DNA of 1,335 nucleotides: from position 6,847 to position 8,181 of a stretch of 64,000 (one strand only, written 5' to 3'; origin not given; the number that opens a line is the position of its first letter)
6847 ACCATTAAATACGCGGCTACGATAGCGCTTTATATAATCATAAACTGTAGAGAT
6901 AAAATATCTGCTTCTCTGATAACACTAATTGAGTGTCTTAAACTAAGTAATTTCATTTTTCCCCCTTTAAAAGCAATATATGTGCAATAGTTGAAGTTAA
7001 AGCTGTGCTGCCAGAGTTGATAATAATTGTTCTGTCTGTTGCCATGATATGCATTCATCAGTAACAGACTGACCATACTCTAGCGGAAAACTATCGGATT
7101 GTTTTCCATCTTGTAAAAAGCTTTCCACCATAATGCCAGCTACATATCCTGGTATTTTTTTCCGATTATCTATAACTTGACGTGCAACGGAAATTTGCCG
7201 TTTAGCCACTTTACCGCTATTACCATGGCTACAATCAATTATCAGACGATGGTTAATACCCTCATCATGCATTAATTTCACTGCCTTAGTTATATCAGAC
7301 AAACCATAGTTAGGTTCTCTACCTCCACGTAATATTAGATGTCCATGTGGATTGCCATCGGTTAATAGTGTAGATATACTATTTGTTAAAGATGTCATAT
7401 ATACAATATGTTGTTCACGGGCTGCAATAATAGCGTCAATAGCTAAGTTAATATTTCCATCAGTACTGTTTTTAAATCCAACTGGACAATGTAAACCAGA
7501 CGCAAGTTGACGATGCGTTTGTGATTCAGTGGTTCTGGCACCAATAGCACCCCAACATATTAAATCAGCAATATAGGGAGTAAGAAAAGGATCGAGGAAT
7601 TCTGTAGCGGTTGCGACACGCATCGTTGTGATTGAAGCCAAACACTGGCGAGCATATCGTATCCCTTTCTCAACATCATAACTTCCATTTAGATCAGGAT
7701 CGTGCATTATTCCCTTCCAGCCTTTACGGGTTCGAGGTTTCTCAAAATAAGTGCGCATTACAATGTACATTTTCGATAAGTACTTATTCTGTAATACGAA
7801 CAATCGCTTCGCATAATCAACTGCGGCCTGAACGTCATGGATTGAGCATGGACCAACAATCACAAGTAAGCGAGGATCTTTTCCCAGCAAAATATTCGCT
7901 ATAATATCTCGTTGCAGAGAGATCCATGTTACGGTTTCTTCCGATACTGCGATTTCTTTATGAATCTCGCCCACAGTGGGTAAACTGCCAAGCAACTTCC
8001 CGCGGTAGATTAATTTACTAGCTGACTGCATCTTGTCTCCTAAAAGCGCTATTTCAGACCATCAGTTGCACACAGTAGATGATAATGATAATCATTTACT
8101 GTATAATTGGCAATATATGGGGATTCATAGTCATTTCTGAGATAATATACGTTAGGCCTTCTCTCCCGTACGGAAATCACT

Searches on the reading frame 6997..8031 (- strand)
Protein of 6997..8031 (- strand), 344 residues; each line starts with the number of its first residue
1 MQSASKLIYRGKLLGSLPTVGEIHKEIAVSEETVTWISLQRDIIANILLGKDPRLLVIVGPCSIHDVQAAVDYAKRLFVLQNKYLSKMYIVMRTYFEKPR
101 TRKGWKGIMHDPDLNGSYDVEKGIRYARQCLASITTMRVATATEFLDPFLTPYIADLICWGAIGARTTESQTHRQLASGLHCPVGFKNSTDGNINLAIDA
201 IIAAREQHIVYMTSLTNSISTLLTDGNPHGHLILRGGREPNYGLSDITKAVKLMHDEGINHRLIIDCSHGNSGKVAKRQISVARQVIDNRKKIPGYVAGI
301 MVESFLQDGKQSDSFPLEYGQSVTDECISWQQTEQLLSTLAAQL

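Call 32: search_dna_similar(query=window:6997-8031:-, collection=plasmids, mode=protein, max_rows=40, rows=spread)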
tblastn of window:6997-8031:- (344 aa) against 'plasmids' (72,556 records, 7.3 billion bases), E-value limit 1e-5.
Records with a match: 502; places in all: 528; records where one place covers at least 80% of the query: 470.
Best place of each record, by identity: >=99% 357; 95-99% 27; 90-95% 1; 80-90% 1; <60% 116.
By first word of the organism name: Escherichia 369; Salmonella 19; Klebsiella 19; Vibrio 18; Paracoccus 11; Mycetohabitans 9; Caballeronia 9; Burkholderia 9; Photobacterium 4; Salinivibrio 4; and 21 more.
By predicted mobility (MOB-suite, as given by PLSDB): conjugative 365; non-mobilizable 111; mobilizable 26.
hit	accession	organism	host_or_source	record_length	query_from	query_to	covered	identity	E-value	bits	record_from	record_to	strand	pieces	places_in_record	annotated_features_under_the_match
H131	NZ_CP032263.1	Escherichia coli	-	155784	1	344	100%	99.7%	0e+0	667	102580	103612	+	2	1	3-deoxy-7-phosphoheptulonate synthase | hypothetical protein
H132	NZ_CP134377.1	Escherichia coli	Chicken,Brazilian imported chicken meats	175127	1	344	100%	99.7%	0e+0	667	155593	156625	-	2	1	3-deoxy-7-phosphoheptulonate synthase | hypothetical protein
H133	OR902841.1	Escherichia coli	-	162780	1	344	100%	98.3%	5e-177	669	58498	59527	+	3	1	hypothetical protein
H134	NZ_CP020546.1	Escherichia coli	Homo sapiens,bile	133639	1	339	99%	99.7%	0e+0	652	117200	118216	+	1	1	3-deoxy-7-phosphoheptulonate synthase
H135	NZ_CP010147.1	Escherichia coli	dog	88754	1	339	99%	99.7%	0e+0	652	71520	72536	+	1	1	3-deoxy-7-phosphoheptulonate synthase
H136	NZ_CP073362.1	Escherichia coli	single bacteria,urine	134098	1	339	99%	99.7%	0e+0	652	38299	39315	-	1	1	3-deoxy-7-phosphoheptulonate synthase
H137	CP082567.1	Salmonella enterica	Chicken Wings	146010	1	339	99%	99.7%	0e+0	652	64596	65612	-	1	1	3-deoxy-7-phosphoheptulonate synthase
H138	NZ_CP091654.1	Escherichia coli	river water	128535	1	339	99%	99.7%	0e+0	652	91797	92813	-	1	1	3-deoxy-7-phosphoheptulonate synthase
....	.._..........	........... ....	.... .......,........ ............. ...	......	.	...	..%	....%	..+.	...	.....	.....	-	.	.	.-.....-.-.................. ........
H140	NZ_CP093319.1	Escherichia coli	Homo sapiens,faecal sample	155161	1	339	99%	99.7%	0e+0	652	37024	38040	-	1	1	3-deoxy-7-phosphoheptulonate synthase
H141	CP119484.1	Salmonella enterica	chicken carcass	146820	1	339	99%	99.7%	0e+0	652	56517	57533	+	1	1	3-deoxy-7-phosphoheptulonate synthase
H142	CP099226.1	Escherichia coli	culture,Pooled soil sample collected ...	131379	1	339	99%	99.7%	0e+0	652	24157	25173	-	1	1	3-deoxy-7-phosphoheptulonate synthase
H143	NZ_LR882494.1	Escherichia coli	Vulpes vulpes,red fox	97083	1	339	99%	99.7%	0e+0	652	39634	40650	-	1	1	3-deoxy-7-phosphoheptulonate synthase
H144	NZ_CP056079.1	Escherichia coli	Gallus gallus,yolk sac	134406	1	339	99%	99.7%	0e+0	652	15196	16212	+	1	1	3-deoxy-7-phosphoheptulonate synthase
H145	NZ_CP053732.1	Escherichia coli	pig,cell culture,slaughterhouse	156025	1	339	99%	99.7%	0e+0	652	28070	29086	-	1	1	3-deoxy-7-phosphoheptulonate synthase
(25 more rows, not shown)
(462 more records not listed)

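Call 56: find_related_loci(query=window:6997-8031:-, collection=genome_contigs, flank=6000)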
Query window:6997-8031:- (344 aa) in genome_contigs; peptide patterns used: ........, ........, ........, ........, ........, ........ (x = any residue, [..] = any of these).
218 stretches matched a pattern; 197 encode a relative of the query (tblastn E <= 1e-3); the best 80 are kept; 80 distinct loci.
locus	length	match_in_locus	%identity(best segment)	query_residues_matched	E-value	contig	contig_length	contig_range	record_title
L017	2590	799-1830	100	1-344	0e+0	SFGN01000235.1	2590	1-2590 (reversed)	MAG: Lachnospiraceae bacterium isolate W0P5.016 Contig9717, whole genome shotgun sequence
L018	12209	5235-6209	52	17-340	3e-112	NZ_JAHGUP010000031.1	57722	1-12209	Vibrio anguillarum strain DSM 21597 DSM21597_trimmed_(paired)_contig_31, whole genome shotgun sequence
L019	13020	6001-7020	49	1-341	1e-106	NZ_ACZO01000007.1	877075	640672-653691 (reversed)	Vibrio metschnikovii CIP 69.14 VIB.Contig147, whole genome shotgun sequence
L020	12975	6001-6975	50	17-341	2e-106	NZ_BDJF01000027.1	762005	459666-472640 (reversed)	Vibrio injensis strain M12-1144, whole genome shotgun sequence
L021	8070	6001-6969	49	23-341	8e-101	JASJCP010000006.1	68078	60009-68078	MAG: Xenococcaceae cyanobacterium MO_167.B27 MO_167.c_84, whole genome shotgun sequence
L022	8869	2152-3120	49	23-341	1e-100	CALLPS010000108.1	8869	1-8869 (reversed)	MAG: uncultured Pleurocapsa sp. isolate H4_Bin_Bin_164_1 genome assembly, contig: c_000000814969, whole genome shotgun s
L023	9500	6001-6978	48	23-344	3e-99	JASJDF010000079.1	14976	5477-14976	MAG: Xenococcaceae cyanobacterium MO_188.B19 MO_188.c_4675, whole genome shotgun sequence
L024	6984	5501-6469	49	23-341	4e-99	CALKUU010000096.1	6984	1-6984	MAG: uncultured Xenococcaceae cyanobacterium isolate R4_Bin_Bin_117_1 genome assembly, contig: c_000000018769, whole gen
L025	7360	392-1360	48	23-341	4e-98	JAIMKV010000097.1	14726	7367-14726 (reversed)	MAG: Myxosarcina sp. GA_180221_E-2-1-MAG-40_15 NODE_700_length_14802_cov_9.179359, whole genome shotgun sequence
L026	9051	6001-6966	49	23-340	7e-98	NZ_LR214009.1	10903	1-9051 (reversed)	Hyella patelloides LEGE 07179 isolate 1, whole genome shotgun sequence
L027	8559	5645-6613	49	23-341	5e-98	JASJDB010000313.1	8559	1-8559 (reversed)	MAG: Xenococcaceae cyanobacterium MO_167.B52 MO_167.c_8149, whole genome shotgun sequence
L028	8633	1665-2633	49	23-341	2e-97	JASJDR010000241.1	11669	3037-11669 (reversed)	MAG: Xenococcus sp. MO_188.B8 MO_188.c_6181, whole genome shotgun sequence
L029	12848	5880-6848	48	23-341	3e-97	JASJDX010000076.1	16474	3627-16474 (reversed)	MAG: Pleurocapsa sp. MO_192.B19 MO_192.c_777, whole genome shotgun sequence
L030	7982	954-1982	47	1-343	2e-97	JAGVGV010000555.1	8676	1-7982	MAG: Deltaproteobacteria bacterium isolate DeMMO2_24 c_000000019539, whole genome shotgun sequence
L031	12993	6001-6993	48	17-344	1e-96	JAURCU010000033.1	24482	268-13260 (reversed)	MAG: Luteolibacter sp. isolate SFB_34D_100_22 NODE_33_length_24482_cov_2.740053, whole genome shotgun sequence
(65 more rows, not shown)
